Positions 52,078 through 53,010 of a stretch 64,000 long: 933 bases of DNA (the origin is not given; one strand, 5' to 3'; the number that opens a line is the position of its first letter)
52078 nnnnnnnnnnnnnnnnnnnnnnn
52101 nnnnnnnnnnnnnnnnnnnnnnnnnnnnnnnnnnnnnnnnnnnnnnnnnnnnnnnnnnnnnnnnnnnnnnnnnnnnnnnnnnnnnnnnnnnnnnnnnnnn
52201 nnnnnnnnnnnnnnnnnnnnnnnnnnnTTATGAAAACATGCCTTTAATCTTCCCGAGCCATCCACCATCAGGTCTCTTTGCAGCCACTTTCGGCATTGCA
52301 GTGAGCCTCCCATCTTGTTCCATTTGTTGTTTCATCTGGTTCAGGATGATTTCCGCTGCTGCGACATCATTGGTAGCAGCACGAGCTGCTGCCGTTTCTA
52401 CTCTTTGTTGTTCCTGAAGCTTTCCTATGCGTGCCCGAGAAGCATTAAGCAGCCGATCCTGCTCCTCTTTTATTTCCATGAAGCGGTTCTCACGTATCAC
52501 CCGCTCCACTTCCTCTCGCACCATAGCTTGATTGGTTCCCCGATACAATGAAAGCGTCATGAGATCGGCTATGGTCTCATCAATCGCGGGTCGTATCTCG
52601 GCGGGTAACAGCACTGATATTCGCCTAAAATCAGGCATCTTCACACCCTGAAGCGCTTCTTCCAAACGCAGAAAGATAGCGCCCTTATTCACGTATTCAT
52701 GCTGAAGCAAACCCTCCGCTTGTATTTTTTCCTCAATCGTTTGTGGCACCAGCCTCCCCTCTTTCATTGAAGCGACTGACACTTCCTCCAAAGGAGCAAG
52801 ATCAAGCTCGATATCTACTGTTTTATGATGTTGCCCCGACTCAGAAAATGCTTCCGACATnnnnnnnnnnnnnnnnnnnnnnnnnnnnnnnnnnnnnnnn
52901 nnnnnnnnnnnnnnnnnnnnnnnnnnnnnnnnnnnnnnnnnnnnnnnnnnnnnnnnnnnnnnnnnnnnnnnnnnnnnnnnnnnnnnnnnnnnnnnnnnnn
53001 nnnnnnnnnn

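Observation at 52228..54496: Uncharacterised three-gene module (coiled-coil protein, small acidic protein, protein with a C-terminal amphipathic helix) bounded by terminators and sitting immediately upstream of ftsK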

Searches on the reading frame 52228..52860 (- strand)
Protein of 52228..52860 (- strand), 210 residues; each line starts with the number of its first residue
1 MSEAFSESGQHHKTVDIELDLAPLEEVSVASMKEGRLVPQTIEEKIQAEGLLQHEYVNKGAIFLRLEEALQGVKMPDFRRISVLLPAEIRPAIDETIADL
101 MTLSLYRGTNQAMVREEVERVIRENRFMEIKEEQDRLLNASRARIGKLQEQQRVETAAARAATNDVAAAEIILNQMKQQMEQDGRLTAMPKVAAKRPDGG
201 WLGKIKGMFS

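Call 5: search_protein_families(library=pfam, proteins=[window:52228-52860:-], max_evalue=1)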
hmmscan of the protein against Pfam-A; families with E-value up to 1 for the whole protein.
window:52228-52860:- (210 aa): 1 family
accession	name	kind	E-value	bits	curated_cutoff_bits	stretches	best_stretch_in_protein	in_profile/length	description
PF10168.15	Nup88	-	0.16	10.2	24.4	1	111-182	573-642/702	Nuclear pore component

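Call 6: search_protein_families(library=ncbifam, proteins=[window:52228-52860:-], max_evalue=0.1)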
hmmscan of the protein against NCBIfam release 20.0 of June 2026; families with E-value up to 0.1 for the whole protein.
window:52228-52860:- (210 aa): 0 families

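Call 7: search_protein_families(library=phrogs, proteins=[window:52228-52860:-], max_evalue=0.1)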
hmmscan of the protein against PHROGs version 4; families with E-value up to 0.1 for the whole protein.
window:52228-52860:- (210 aa): 3 families
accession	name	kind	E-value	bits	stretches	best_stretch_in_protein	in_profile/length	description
phrog_15609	-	unknown function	0.00092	19.7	1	109-200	207-294/316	-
phrog_3737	-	tail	0.0056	17.2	1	97-200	148-235/270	tail fiber protein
phrog_6660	-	unknown function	0.062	14.3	0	111-178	57-123/157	-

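Call 9: find_homologous_proteins(query=window:52228-52860:-, max_evalue=0.001)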
Query window:52228-52860:- (210 aa): 1 proteins with E <= 0.001 among 739 candidates.
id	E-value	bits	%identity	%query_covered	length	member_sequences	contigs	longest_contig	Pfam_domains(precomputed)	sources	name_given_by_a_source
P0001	4.0e-125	433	99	100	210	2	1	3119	-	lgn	-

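Call 11: find_encoding_contigs(protein=P0001, flank=10000)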
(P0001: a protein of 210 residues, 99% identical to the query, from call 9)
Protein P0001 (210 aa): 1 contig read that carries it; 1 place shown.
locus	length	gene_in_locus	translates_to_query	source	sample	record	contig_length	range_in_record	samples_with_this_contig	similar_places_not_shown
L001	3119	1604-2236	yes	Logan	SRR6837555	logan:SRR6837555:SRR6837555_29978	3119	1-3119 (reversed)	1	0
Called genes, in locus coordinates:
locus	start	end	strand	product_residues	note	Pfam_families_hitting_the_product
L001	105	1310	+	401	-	-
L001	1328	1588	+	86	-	-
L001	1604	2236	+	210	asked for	-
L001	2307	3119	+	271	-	?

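Call 21: find_homologous_proteins(query=A1, max_evalue=0.01)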
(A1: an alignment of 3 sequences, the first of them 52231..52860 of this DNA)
Query A1 (3 sequences) (210 aa, profile of the alignment): 11 proteins with E <= 0.01 among 8000 candidates.
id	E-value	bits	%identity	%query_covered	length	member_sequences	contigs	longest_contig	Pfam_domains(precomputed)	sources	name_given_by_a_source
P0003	1.6e-109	383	32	93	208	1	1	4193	-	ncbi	-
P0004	2.0e-109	382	31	79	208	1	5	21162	-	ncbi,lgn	-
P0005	3.1e-106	372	30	93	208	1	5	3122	-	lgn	-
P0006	4.9e-99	348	30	79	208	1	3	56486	-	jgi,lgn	jgi:hypothetical protein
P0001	7.5e-96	338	99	100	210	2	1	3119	-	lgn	-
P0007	6.2e-92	325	35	93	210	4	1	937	-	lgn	-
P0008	1.3e-91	324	36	97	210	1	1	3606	-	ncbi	-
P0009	7.8e-91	321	31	94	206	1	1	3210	-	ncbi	-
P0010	1.9e-88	314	31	96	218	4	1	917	-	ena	-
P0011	1.2e-87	311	30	93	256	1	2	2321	-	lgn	-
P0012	1.0e-53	200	50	100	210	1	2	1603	-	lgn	-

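Call 22: find_related_loci(query=A1, collection=metagenome_contigs, flank=10000)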
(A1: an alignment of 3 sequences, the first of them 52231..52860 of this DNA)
Query A1 (210 aa) in metagenome_contigs; peptide patterns used: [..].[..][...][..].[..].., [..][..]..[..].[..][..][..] (x = any residue, [..] = any of these).
600 stretches matched a pattern (row limit reached: there are more); 1 encode a relative of the query (tblastn E <= 1e-3); 1 distinct loci.
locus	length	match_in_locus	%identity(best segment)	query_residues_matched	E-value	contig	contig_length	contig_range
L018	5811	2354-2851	31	44-209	3e-25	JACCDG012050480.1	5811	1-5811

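Call 24: find_encoding_contigs(protein=P0006, flank=8000, max_places=3)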
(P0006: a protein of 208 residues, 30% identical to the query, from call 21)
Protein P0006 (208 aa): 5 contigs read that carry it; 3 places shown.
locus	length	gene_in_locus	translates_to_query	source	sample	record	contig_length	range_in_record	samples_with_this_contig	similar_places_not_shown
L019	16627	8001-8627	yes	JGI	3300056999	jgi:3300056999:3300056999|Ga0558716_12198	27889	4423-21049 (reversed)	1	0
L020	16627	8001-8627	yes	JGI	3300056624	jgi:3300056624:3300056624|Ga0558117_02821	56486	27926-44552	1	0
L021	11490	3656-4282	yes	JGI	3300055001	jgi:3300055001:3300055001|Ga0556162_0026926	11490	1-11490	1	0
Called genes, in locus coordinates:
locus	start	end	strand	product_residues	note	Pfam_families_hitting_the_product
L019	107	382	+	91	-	-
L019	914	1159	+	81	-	-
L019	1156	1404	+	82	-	PF04561:RNA_pol_Rpb2_2 (weak)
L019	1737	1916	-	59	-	-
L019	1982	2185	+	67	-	PF04565:RNA_pol_Rpb2_3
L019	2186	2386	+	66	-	-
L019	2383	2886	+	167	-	PF10385:RNA_pol_Rpb2_45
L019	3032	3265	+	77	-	PF00562:RNA_pol_Rpb2_6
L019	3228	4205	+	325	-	PF00562:RNA_pol_Rpb2_6, PF04560:RNA_pol_Rpb2_7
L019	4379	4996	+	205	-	PF04997:RNA_pol_Rpb1_1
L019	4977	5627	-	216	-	-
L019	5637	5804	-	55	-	-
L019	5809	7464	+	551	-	PF04983:RNA_pol_Rpb1_3, PF05000:RNA_pol_Rpb1_4 (weak), PF04998:RNA_pol_Rpb1_5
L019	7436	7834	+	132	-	-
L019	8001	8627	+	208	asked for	-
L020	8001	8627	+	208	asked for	-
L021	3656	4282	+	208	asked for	-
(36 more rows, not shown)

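Call 25: find_encoding_contigs(protein=P0008, flank=8000, max_places=3)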
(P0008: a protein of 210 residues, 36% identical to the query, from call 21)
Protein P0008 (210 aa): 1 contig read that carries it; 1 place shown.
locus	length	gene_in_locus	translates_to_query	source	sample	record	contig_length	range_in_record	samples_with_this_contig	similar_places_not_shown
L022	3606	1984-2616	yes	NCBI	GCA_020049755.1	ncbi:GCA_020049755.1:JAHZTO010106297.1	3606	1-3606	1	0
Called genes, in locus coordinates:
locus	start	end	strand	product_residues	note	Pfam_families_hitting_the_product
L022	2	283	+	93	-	?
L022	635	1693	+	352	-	-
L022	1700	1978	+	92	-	-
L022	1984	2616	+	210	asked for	-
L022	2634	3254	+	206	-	-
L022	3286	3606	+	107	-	?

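Call 26: find_encoding_contigs(protein=P0012, flank=8000, max_places=3)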
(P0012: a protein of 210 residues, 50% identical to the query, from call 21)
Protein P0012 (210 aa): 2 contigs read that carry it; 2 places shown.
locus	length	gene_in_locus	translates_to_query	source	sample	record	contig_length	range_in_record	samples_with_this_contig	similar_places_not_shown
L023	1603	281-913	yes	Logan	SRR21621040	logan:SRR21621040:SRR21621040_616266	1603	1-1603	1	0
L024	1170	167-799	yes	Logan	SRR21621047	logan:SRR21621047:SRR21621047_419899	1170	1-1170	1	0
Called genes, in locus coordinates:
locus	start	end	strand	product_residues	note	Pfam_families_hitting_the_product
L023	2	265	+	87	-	?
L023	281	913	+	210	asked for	-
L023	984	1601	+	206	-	?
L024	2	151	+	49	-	?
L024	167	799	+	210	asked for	-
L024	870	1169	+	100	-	?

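Call 27: find_encoding_contigs(protein=P0009, flank=8000, max_places=3)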
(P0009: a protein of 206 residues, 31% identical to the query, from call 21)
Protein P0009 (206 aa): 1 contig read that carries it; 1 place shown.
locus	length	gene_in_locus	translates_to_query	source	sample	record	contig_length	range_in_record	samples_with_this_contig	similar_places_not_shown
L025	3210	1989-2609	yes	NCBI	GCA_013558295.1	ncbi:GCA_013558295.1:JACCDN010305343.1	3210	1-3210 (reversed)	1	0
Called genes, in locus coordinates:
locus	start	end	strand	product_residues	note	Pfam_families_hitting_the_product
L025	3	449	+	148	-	?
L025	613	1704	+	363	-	-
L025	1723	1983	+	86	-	-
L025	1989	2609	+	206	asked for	-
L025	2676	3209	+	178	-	?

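Call 28: find_encoding_contigs(protein=P0011, flank=8000, max_places=3)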
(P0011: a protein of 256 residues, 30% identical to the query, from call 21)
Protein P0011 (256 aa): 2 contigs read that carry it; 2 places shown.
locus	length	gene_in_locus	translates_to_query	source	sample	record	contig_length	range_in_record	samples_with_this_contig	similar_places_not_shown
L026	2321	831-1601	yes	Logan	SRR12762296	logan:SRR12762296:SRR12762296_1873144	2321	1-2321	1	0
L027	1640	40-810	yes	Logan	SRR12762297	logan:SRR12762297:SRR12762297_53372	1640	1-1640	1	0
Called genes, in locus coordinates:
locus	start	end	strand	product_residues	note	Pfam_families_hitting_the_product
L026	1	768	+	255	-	?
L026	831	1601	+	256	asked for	-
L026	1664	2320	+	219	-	?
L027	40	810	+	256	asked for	-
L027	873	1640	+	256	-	?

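Call 29: find_encoding_contigs(protein=P0005, flank=8000, max_places=3)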
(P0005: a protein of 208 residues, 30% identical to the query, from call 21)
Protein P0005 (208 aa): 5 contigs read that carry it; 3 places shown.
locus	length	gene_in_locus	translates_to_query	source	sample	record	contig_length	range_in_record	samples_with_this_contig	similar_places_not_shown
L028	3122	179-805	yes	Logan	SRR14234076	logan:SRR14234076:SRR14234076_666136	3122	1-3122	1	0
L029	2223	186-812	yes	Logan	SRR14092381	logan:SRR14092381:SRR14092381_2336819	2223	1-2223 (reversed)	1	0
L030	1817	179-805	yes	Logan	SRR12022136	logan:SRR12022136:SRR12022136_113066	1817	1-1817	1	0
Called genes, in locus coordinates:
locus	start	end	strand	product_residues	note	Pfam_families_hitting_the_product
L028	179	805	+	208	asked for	-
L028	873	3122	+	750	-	?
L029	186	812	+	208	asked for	-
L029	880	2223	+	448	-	?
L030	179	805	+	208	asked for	-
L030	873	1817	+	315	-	?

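Call 37: search_solved_structures(query=A2, max_evalue=1)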
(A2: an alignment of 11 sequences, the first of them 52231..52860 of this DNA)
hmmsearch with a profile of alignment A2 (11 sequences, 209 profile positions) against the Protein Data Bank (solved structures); distinct sequences matched with E-value up to 1: 3.
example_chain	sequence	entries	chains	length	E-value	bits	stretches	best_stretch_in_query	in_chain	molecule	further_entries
3zmf_A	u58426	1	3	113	0.074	16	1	112-156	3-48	GENERAL CONTROL PROTEIN GCN4, PUTATIVE INNER MEMBRANE PROTEIN, GENERAL CONTROL PROTEIN GCN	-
5aps_A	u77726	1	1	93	0.44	13.4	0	103-150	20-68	GENERAL CONTROL PROTEIN GCN4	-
6jt0_A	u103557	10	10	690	0.88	12.5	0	40-129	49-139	Guanylate cyclase soluble subunit alpha-1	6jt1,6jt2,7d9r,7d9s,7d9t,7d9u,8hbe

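Call 41: predict_structure(alignment_id=A2)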
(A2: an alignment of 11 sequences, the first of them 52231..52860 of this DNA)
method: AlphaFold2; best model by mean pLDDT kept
length: 210 residues; sequences in the alignment: 11
mean_pLDDT: 74.6   pTM: 0.57
mean pLDDT of the five models: 74.6, 74.0, 73.5, 73.1, 72.4
residues with pLDDT >= 90: 93; 70-90: 49; 50-70: 12; < 50: 56
segments of 3 or more residues with pLDDT < 50: 1-36, 189-200, 202-204, 206-210
pLDDT, mean of each block of 10 residues (from residue 1): 34 34 37 54 92 97 96 85 82 97 93 95 94 97 94 85 76 76 60 40 47
secondary structure, 60 per line:
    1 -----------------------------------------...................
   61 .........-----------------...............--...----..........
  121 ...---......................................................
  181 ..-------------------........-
elements in order: H42-69 H87-101 H111-123 H127-182 H202-209

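Call 43: search_protein_representatives(alignment_id=A2)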
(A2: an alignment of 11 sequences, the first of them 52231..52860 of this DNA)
Query: 11 sequences, 209 profile positions. Proteins with E-value up to 0.001 (for the whole library): 15; up to 1e-10: 11; up to 1e-30: 4. The best 15 are listed.
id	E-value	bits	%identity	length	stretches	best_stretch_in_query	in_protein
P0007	4.3e-106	369.6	-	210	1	1-209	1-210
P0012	2.9e-84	298.3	-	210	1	2-209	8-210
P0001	1.4e-82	292.8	-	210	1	2-209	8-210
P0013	1.9e-56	207.4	-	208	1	1-190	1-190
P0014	1.2e-25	106.8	-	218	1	7-208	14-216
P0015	9.9e-23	97.3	-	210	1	6-198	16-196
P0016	5.4e-17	78.5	-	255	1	5-206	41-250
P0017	2.0e-16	76.7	-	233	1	25-196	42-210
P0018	5.8e-16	75.2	-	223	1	6-197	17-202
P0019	1.5e-15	73.9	-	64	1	1-61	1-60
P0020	2.8e-15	72.9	-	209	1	8-195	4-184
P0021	3.3e-07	46.6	-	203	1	5-179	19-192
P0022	5.5e-07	45.8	-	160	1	76-193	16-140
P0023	6.1e-07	45.7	-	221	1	34-190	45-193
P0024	2.0e-06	44.0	-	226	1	3-208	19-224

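Call 46: find_encoding_contigs(protein=P0016, flank=8000, max_places=2)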
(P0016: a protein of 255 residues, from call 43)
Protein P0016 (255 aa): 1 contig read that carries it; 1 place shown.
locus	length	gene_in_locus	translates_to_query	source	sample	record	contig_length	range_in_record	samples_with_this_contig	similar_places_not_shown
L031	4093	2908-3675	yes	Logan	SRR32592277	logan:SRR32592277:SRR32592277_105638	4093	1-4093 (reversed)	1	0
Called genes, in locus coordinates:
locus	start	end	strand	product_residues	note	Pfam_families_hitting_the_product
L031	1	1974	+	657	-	?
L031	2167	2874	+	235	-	-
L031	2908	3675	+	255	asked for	-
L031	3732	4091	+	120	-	?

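Call 47: find_encoding_contigs(protein=P0014, flank=8000, max_places=2)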
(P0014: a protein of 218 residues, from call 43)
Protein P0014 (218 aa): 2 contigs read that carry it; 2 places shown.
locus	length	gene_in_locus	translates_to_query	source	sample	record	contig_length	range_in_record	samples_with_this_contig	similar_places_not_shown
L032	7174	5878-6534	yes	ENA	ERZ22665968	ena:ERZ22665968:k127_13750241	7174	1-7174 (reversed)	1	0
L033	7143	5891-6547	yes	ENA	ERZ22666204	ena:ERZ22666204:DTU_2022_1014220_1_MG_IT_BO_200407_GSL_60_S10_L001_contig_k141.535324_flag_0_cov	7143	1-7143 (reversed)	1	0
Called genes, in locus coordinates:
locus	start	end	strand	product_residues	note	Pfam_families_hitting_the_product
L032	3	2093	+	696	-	?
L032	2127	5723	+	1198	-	PF04997:RNA_pol_Rpb1_1, PF00623:RNA_pol_Rpb1_2, PF04983:RNA_pol_Rpb1_3, PF05000:RNA_pol_Rpb1_4 (weak), PF04998:RNA_pol_Rpb1_5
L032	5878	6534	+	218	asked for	-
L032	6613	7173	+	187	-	?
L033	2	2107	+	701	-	?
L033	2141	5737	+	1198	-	PF04997:RNA_pol_Rpb1_1, PF00623:RNA_pol_Rpb1_2, PF04983:RNA_pol_Rpb1_3, PF05000:RNA_pol_Rpb1_4 (weak), PF04998:RNA_pol_Rpb1_5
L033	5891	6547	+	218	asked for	-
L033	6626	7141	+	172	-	?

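Call 48: find_encoding_contigs(protein=P0024, flank=8000, max_places=2)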
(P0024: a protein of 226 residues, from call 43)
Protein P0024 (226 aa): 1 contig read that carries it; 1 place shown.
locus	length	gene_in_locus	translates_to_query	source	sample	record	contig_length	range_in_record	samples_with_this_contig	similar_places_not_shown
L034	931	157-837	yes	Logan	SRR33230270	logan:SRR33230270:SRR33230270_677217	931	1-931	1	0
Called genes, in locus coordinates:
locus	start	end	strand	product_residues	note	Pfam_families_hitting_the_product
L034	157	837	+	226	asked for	-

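Call 49: find_encoding_contigs(protein=P0023, flank=8000, max_places=2)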
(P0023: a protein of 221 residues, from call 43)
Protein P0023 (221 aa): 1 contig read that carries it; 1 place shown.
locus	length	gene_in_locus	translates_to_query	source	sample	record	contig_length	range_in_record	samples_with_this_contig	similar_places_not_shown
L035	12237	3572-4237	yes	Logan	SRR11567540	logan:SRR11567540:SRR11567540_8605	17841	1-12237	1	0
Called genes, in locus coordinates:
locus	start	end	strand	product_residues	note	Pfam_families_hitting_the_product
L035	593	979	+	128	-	-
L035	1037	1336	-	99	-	-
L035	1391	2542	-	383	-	PF12705:PDDEXK_1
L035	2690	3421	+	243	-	PF00990:GGDEF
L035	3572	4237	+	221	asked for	-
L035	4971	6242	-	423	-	PF13529:Peptidase_C39_2, PF03412:Peptidase_C39 (weak)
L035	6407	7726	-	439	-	PF01551:Peptidase_M23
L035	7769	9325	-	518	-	PF00749:tRNA-synt_1c, PF19269:Anticodon_2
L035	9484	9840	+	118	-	-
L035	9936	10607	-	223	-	PF03808:Glyco_tran_WecG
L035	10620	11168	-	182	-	PF02834:LigT_PEase, PF13563:2_5_RNA_ligase2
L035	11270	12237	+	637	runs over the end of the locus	PF17764:PriA_3primeBD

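Call 50: find_encoding_contigs(protein=P0020, flank=8000, max_places=2)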
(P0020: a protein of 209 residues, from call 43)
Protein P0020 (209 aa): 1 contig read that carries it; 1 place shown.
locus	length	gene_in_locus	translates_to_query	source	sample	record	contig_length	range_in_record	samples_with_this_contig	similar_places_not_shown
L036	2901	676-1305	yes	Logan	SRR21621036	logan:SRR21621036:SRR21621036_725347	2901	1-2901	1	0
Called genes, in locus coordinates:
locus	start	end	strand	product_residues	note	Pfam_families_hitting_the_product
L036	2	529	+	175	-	?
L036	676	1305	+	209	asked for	-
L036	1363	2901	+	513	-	?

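Call 54: search_protein_families(library=padloc, proteins=[window:52228-52860:-, L022:2634-3254:+, L031:2167-2874:+], max_evalue=0.1)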
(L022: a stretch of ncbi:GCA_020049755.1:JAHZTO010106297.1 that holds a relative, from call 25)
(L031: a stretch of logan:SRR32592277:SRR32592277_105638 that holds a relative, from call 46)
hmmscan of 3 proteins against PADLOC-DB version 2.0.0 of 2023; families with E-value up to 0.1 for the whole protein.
window:52228-52860:- (210 aa): 0 families

L022:2634-3254:+ (206 aa): 1 family
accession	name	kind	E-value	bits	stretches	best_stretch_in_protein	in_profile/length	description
PDLC02647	DrmMII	-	0.023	11.5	1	45-85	205-245/447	DrmMII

L031:2167-2874:+ (235 aa): 0 families
